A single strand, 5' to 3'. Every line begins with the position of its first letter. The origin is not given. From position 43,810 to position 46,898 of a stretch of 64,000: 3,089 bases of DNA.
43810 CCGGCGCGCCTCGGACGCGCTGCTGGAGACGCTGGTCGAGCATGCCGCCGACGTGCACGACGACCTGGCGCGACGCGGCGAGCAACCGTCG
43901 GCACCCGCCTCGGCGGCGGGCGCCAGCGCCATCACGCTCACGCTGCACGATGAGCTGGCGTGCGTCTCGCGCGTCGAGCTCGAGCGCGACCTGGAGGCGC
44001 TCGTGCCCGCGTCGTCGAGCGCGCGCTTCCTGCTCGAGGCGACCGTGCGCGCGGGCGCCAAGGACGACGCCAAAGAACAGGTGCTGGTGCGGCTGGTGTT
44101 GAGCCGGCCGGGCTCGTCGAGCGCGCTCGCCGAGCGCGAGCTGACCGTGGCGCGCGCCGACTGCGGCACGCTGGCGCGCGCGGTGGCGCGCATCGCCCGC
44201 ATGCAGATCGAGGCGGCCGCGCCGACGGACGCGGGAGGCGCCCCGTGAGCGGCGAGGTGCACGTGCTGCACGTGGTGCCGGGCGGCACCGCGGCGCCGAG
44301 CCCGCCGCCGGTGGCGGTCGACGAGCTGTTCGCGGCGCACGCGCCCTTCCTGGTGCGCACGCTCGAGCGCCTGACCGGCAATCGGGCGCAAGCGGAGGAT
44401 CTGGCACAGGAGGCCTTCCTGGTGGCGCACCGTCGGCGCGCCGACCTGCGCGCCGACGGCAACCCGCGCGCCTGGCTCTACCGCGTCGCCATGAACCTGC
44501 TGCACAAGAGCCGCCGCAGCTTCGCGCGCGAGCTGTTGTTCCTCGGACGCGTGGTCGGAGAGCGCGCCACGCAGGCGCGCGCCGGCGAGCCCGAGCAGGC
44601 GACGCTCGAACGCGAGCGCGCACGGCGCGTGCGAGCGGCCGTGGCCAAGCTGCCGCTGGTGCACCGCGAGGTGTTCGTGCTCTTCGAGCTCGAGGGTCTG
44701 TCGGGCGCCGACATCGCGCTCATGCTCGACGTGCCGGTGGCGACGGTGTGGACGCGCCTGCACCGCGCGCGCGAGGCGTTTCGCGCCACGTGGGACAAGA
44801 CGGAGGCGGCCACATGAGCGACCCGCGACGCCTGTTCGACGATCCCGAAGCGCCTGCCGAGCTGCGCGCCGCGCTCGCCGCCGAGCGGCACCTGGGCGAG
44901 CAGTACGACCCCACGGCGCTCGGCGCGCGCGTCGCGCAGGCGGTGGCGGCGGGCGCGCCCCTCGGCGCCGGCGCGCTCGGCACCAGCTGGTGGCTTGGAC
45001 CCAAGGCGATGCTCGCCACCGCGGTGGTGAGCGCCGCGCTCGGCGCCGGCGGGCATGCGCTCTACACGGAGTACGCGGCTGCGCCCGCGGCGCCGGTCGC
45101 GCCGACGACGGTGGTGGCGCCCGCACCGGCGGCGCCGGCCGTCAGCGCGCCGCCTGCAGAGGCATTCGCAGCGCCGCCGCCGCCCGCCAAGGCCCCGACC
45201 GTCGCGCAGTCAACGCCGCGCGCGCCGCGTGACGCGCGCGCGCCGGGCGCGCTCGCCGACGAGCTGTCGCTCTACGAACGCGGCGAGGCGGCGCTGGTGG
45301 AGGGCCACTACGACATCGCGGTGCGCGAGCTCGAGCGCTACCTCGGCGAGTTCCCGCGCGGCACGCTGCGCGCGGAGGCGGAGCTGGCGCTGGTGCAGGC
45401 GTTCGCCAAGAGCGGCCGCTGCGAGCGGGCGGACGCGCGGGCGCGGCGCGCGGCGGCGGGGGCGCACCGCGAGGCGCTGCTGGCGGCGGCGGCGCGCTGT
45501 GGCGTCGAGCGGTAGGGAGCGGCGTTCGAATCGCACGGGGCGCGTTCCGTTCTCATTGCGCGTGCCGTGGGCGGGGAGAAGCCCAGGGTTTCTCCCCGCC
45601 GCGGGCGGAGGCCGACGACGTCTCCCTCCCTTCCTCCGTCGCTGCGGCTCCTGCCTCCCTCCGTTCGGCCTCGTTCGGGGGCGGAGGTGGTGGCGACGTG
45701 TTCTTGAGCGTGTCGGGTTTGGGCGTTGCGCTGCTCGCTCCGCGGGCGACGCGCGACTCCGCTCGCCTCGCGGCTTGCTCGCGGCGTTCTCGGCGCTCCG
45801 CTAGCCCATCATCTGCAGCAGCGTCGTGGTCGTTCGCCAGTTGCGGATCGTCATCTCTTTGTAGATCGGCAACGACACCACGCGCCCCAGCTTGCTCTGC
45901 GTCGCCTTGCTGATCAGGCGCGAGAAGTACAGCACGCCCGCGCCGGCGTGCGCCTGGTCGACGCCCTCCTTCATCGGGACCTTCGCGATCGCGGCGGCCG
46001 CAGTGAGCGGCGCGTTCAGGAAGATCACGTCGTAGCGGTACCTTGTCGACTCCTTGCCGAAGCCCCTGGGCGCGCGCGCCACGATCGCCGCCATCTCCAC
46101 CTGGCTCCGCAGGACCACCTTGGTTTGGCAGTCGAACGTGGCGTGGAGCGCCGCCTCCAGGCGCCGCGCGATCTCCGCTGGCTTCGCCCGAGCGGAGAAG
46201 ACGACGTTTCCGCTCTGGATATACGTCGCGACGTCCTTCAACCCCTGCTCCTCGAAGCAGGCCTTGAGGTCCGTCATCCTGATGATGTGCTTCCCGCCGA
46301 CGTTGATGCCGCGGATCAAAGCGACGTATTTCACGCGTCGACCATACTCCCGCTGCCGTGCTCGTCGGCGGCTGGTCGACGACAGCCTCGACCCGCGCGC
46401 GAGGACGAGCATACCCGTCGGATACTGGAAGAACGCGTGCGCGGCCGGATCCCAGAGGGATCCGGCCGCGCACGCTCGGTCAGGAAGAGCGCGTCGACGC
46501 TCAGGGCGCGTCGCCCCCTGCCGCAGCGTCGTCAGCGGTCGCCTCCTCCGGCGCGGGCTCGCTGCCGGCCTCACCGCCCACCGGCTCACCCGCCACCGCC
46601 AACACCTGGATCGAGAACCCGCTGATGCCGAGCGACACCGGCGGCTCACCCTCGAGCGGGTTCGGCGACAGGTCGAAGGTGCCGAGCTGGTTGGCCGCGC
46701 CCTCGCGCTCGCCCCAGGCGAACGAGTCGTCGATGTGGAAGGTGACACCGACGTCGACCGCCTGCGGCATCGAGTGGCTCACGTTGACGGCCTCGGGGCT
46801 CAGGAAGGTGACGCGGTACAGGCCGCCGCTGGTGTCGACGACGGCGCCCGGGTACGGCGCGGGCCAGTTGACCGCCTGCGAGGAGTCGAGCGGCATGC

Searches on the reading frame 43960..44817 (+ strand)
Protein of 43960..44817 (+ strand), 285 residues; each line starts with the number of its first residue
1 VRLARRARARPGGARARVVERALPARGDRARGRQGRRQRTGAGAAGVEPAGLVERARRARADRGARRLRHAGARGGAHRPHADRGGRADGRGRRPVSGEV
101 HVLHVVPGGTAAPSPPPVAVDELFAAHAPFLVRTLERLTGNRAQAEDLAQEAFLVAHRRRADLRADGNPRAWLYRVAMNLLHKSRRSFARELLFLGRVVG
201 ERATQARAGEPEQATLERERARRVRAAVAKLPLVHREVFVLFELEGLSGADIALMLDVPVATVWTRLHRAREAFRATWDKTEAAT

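Call 60: search_protein_families(library=pfam, proteins=[window:43960-44817:+], max_evalue=0.01)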
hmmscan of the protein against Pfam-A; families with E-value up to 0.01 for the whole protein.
window:43960-44817:+ (285 aa): 4 families
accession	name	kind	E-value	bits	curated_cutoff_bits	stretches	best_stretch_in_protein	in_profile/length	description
PF08281.18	Sigma70_r4_2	-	6.3e-15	55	25.7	1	222-273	2-53/54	Sigma-70, region 4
PF04542.20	Sigma70_r2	-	5e-14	52.3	24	1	123-187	1-67/71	Sigma-70 region 2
PF22029.2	PhyR_sigma2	-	8.3e-05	23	27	1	125-176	2-53/55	Sigma2 domain of PhyR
PF04545.22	Sigma70_r4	-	0.00081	19.3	24.1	1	228-275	2-49/50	Sigma-70, region 4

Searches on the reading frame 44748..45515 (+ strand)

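Call 16: search_protein_families(library=pfam, proteins=[window:44748-45515:+], max_evalue=0.01)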
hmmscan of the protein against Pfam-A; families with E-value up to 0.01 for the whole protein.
window:44748-45515:+ (255 aa): 1 family
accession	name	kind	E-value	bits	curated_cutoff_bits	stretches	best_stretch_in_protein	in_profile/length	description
PF13525.12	YfiO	-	0.00026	21.2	25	1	173-233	6-66/203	Outer membrane lipoprotein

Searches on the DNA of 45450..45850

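Call 95: search_rna_families(source=window, start=45450, end=45850, threshold=evalue, max_evalue=10)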
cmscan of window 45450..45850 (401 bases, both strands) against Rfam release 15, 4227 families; matches with E-value up to 10: 3.
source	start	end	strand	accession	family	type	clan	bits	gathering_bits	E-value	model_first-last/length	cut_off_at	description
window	45566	45603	+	RF03878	mir-B6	Gene; miRNA;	-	19.4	89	4.4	1-83/83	no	mir-B6 microRNA precursor family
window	45481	45555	+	RF00802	mir-207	Gene; miRNA;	-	17.9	88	1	1-78/78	no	mir-207 microRNA precursor family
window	45585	45614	-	RF02975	DUF3800-XI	Gene; sRNA;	-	12.9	37.8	2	1-48/48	no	DUF3800-XI RNA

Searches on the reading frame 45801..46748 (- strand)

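Call 16: search_protein_families(library=pfam, proteins=[window:45801-46748:-], max_evalue=0.01)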
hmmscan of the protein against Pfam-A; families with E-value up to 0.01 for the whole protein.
window:45801-46748:- (315 aa): 1 family
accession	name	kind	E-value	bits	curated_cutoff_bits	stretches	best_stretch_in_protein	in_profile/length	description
PF08002.16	DUF1697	-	5.9e-37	127.6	24.4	1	140-274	3-137/137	Protein of unknown function (DUF1697)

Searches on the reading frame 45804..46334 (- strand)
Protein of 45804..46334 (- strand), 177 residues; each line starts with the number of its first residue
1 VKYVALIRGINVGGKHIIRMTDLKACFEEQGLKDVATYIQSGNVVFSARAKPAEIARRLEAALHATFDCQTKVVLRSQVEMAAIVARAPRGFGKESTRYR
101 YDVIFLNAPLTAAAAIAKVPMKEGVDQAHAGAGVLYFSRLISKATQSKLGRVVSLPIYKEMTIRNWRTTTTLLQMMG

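Call 48: find_homologous_proteins(query=window:45804-46334:-, max_evalue=1e-20)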
Query seq(177 aa) (177 aa): 5671 proteins with E <= 1e-20 among 6898 candidates; the best 120 are listed.
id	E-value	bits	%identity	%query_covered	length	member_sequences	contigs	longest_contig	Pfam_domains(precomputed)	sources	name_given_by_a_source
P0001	3.0e-108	376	99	100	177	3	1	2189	PF08002.17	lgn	-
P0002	8.3e-99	346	91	94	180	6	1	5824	PF08002.17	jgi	-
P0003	4.0e-97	340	89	100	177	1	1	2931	PF08002.17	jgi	jgi:uncharacterized protein (DUF1697 family)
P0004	7.1e-96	336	86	94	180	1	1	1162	PF08002.17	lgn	-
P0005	1.1e-92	326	85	100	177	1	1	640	PF08002.17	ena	-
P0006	1.7e-92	325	84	94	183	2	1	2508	PF08002.17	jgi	jgi:uncharacterized protein (DUF1697 family)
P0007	2.3e-92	325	85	100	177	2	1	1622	PF08002.17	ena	-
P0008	1.3e-91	322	83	100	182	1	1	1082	PF08002.17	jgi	jgi:uncharacterized protein (DUF1697 family)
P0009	1.1e-90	319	84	99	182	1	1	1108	PF08002.17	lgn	-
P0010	2.9e-90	318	83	94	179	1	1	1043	PF08002.17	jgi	jgi:uncharacterized protein (DUF1697 family)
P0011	5.7e-90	317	82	94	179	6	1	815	PF08002.17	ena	-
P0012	5.8e-89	314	82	94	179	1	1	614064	PF08002.17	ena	-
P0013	3.8e-87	308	81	94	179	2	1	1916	PF08002.17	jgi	jgi:uncharacterized protein (DUF1697 family)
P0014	1.6e-86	306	81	99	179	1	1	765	PF08002.17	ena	-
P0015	2.3e-83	295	77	94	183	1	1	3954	PF08002.17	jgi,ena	-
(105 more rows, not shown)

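Call 49: find_encoding_contigs(protein=P0001, flank=10000, max_places=4)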
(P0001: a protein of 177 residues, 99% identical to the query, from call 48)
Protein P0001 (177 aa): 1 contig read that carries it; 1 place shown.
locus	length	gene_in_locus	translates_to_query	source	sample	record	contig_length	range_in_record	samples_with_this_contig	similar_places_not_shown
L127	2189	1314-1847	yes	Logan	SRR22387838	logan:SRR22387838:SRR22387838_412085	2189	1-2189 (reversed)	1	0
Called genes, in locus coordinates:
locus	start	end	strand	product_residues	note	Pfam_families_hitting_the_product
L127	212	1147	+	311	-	-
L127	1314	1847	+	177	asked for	PF08002:DUF1697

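Call 50: find_encoding_contigs(protein=P0002, flank=10000, max_places=4)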
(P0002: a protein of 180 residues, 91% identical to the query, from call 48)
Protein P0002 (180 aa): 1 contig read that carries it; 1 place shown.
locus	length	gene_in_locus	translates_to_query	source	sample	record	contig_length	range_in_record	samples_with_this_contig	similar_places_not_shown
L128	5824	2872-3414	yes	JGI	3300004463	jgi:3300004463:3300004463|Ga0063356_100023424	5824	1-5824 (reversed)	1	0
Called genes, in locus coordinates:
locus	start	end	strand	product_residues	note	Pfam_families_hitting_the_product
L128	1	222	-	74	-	?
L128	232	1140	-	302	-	-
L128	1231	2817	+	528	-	PF01266:DAO, PF12831:FAD_oxidored (faint), PF13450:NAD_binding_8 (weak), PF00355:Rieske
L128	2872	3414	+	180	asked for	PF08002:DUF1697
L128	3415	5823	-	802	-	?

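Call 51: find_encoding_contigs(protein=P0012, flank=10000, max_places=4)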
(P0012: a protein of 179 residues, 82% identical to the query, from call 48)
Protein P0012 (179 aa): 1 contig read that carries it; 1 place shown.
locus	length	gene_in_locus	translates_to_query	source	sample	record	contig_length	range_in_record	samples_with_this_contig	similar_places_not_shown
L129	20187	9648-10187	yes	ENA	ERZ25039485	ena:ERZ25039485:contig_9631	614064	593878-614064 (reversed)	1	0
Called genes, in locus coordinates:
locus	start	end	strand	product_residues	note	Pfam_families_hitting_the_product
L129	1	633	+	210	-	?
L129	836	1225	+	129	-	-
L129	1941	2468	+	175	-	PF03710:GlnE, PF08335:GlnD_UR_UTase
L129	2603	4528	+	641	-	PF08335:GlnD_UR_UTase (faint), PF03710:GlnE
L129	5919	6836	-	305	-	-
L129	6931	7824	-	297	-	PF00512:HisKA, PF00072:Response_reg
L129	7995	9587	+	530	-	PF01266:DAO, PF12831:FAD_oxidored (weak), PF13450:NAD_binding_8 (weak), PF00355:Rieske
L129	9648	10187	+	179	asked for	PF08002:DUF1697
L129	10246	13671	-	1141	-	-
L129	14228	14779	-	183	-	-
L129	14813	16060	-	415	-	PF00464:SHMT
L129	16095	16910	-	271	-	-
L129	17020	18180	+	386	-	PF01408:GFO_IDH_MocA, PF02894:GFO_IDH_MocA_C, PF22725:GFO_IDH_MocA_C3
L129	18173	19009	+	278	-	PF01066:CDP-OH_P_transf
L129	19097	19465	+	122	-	PF04138:GtrA_DPMS_TM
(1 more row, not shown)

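Call 88: search_protein_families(library=pfam, proteins=[L137:2680-3294:-], max_evalue=0.01)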
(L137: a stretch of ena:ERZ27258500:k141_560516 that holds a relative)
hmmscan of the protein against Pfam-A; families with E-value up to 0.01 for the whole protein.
L137:2680-3294:- (204 aa): 0 families
